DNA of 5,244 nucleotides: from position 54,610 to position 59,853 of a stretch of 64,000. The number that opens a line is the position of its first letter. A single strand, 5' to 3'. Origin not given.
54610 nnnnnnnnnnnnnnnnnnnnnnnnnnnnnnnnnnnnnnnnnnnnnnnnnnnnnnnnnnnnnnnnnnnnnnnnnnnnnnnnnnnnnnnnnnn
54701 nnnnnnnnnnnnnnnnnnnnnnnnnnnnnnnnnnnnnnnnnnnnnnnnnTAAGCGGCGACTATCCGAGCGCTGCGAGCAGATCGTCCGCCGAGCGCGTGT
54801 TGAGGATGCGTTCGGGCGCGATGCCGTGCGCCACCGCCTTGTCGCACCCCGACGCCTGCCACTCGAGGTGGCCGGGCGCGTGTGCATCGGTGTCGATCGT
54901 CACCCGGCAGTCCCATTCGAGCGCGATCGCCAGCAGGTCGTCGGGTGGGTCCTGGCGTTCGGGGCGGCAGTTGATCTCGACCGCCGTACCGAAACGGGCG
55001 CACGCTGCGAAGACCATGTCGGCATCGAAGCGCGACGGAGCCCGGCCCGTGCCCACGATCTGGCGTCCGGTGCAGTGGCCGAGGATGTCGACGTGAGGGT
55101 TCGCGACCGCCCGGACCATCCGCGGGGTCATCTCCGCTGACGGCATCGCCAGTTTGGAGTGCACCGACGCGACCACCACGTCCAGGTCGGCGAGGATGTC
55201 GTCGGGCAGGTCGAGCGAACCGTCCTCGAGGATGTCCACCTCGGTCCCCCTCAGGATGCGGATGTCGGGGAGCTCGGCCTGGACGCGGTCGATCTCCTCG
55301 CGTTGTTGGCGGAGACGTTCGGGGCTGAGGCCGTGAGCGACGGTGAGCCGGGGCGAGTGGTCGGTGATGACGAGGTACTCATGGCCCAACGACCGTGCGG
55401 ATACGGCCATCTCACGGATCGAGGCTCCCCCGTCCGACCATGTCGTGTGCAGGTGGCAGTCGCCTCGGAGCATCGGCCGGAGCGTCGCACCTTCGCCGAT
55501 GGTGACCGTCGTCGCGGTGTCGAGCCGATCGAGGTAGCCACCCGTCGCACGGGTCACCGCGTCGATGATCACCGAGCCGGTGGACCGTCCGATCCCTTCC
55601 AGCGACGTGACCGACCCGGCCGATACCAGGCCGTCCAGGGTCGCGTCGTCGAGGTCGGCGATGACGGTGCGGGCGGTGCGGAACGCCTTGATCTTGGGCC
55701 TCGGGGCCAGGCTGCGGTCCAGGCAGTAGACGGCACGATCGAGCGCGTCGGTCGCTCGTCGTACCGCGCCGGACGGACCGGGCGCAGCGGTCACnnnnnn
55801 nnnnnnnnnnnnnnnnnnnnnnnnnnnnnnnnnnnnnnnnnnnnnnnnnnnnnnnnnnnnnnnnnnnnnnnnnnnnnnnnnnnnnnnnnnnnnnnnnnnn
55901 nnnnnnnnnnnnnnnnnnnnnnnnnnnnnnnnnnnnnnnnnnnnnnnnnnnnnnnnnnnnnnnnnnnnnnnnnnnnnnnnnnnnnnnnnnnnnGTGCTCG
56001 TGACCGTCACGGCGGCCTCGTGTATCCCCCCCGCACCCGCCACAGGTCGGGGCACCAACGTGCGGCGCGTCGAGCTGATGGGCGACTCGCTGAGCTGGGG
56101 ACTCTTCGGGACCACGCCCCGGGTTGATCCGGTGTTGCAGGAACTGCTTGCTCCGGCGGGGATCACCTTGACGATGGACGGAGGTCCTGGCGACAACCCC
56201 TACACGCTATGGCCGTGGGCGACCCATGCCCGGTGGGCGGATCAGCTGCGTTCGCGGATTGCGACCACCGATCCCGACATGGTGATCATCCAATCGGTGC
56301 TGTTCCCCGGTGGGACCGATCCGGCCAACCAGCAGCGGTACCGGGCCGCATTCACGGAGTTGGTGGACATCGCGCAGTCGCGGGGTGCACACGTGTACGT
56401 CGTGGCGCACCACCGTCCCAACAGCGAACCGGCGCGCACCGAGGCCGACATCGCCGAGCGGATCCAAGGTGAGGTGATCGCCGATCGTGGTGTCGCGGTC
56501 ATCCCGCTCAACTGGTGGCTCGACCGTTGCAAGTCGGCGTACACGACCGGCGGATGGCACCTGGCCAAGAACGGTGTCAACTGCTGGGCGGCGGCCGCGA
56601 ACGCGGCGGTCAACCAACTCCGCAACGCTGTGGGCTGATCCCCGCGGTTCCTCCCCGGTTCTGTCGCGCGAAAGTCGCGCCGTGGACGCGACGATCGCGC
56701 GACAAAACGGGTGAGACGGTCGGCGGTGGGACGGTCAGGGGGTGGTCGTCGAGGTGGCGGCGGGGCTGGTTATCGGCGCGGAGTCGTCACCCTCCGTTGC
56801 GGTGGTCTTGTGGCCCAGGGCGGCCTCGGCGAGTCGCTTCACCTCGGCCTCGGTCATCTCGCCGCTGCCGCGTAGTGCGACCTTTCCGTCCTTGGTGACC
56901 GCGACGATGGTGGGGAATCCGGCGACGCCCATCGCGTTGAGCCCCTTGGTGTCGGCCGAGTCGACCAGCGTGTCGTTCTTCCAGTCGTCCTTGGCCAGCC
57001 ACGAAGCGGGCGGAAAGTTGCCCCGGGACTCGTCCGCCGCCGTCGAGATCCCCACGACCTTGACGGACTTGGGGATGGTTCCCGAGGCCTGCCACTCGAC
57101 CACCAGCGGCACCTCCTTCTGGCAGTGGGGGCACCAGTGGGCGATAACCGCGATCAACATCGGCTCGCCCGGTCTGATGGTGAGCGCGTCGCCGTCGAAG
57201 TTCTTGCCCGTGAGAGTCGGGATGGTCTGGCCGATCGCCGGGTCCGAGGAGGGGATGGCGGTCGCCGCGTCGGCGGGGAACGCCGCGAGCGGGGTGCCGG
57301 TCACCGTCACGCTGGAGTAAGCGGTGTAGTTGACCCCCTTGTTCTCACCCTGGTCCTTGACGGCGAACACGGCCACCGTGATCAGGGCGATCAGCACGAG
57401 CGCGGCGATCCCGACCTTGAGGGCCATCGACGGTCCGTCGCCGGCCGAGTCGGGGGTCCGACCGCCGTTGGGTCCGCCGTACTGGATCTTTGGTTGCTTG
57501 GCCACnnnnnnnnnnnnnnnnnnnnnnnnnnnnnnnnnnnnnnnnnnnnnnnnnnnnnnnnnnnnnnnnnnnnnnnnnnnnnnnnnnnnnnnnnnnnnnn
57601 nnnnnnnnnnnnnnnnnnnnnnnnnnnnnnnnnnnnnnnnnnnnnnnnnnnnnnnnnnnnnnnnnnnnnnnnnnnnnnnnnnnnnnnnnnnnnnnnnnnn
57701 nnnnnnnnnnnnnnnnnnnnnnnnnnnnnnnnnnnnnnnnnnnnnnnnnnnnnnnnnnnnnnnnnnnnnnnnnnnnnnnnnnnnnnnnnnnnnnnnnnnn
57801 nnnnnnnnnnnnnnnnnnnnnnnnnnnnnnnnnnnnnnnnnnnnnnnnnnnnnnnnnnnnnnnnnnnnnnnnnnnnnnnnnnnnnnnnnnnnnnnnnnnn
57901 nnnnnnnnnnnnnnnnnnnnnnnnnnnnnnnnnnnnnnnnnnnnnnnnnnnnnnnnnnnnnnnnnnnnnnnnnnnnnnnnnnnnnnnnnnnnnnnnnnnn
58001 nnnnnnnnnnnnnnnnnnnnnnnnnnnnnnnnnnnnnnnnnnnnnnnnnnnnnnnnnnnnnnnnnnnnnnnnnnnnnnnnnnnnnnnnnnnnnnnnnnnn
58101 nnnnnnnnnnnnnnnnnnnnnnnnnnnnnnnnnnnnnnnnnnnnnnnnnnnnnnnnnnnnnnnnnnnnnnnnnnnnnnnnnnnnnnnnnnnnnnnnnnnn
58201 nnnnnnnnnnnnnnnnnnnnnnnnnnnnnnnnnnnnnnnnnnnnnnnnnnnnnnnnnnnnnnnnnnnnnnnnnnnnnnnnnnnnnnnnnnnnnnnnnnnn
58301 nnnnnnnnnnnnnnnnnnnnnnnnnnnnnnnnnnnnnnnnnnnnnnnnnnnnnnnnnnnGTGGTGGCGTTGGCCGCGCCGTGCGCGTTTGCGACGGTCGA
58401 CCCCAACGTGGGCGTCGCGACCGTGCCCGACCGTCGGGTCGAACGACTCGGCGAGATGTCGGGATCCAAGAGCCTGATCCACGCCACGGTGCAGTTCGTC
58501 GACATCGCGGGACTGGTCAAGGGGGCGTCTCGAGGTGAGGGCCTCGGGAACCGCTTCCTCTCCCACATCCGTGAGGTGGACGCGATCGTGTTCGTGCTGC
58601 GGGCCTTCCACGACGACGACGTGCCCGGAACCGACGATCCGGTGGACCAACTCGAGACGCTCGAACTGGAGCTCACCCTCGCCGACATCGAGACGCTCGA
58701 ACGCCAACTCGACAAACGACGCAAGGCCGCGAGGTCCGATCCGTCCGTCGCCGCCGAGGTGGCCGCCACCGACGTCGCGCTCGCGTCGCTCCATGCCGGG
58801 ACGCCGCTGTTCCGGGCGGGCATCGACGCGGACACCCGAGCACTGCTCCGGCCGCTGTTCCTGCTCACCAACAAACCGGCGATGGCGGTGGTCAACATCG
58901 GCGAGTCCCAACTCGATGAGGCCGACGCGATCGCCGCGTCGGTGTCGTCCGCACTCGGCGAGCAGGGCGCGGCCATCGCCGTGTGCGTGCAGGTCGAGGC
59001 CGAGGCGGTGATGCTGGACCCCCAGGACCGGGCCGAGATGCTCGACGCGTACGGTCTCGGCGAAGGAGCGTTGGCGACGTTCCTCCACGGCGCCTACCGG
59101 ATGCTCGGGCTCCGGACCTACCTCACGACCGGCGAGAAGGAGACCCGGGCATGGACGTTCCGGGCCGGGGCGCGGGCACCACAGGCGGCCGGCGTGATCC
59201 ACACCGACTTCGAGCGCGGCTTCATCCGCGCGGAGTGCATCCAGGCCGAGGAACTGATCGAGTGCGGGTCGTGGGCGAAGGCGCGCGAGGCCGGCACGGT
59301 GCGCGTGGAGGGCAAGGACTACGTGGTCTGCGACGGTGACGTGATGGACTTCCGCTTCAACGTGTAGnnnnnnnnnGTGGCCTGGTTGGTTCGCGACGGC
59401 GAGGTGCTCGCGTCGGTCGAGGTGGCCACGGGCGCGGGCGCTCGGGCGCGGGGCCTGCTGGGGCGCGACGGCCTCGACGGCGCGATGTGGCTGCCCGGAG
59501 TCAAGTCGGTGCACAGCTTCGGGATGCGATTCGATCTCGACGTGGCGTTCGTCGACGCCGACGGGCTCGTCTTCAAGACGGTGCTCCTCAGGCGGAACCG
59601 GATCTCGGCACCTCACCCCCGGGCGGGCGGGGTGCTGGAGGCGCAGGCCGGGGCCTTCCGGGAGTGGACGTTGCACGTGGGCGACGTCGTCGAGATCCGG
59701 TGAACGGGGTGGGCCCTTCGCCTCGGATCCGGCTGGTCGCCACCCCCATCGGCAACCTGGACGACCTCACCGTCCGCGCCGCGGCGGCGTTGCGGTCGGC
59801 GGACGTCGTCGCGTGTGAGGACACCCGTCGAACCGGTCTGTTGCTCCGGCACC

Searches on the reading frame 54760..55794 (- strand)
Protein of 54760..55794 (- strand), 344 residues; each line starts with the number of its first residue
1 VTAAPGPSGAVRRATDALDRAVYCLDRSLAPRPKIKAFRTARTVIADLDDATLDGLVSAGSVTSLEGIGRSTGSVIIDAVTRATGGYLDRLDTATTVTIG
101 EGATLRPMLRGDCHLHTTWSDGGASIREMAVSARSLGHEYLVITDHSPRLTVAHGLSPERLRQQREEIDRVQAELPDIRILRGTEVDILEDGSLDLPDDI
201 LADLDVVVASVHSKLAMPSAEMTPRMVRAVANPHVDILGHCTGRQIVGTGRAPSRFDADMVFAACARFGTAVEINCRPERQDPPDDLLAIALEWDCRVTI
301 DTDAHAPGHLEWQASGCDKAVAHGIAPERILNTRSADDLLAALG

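Call 18: search_protein_families(library=pfam, proteins=[window:54760-55794:-])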
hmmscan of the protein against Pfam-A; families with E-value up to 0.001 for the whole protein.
window:54760-55794:- (344 aa): 1 family
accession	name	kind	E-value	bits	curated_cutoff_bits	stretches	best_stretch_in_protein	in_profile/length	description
PF02811.25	PHP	-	5.6e-08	33.7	26.4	1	112-213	1-94/164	PHP domain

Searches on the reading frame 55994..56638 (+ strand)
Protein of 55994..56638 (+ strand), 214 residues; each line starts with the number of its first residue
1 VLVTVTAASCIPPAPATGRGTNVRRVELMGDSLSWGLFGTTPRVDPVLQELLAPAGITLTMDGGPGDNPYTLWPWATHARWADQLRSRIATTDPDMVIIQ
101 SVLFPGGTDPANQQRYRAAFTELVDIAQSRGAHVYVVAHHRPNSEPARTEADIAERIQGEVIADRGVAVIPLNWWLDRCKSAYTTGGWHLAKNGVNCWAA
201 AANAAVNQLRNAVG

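Call 18: search_protein_families(library=pfam, proteins=[window:55994-56638:+])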
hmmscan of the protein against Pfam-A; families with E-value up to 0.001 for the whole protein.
window:55994-56638:+ (214 aa): 1 family
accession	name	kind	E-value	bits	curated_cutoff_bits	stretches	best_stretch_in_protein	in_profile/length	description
PF01261.30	AP_endonuc_2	-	0.00023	21.4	31.1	1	71-166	21-119/249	Xylose isomerase-like TIM barrel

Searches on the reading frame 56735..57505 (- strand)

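Call 18: search_protein_families(library=pfam, proteins=[window:56735-57505:-])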
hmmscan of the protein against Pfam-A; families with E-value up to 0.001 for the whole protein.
window:56735-57505:- (256 aa): 5 families
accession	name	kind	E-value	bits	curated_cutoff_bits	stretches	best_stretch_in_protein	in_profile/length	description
PF08534.16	Redoxin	-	1.7e-07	31.6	26.6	1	112-225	27-144/148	Redoxin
PF00085.26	Thioredoxin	-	1e-05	25.9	23.5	0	97-153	4-56/103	Thioredoxin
PF00578.27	AhpC-TSA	-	3.4e-05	24.2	26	1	91-210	1-122/124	AhpC/TSA family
PF13905.12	Thioredoxin_8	-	6.2e-05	23.7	27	1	114-209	2-94/94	Thioredoxin-like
PF13098.12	Thioredoxin_2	-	0.0009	20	27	0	113-223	5-101/104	Thioredoxin-like domain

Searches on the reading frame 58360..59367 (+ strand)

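Call 18: search_protein_families(library=pfam, proteins=[window:58360-59367:+])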
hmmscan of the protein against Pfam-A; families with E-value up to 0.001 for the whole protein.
window:58360-59367:+ (335 aa): 2 families
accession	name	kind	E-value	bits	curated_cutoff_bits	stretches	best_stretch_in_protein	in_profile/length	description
PF06071.19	YchF-GTPase_C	-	6.2e-36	122.8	27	1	251-334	1-84/84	Protein of unknown function (DUF933)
PF01926.29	MMR_HSR1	-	6.3e-07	29.9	21.9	1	5-88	26-86/113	50S ribosome-binding GTPase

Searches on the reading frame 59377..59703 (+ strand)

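Call 18: search_protein_families(library=pfam, proteins=[window:59377-59703:+])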
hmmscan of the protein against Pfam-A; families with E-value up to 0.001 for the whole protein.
window:59377-59703:+ (108 aa): 1 family
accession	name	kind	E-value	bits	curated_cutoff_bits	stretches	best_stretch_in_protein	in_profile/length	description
PF02643.20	DUF192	-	1.5e-12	47.9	27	1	13-107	2-96/96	Uncharacterized ACR, COG1430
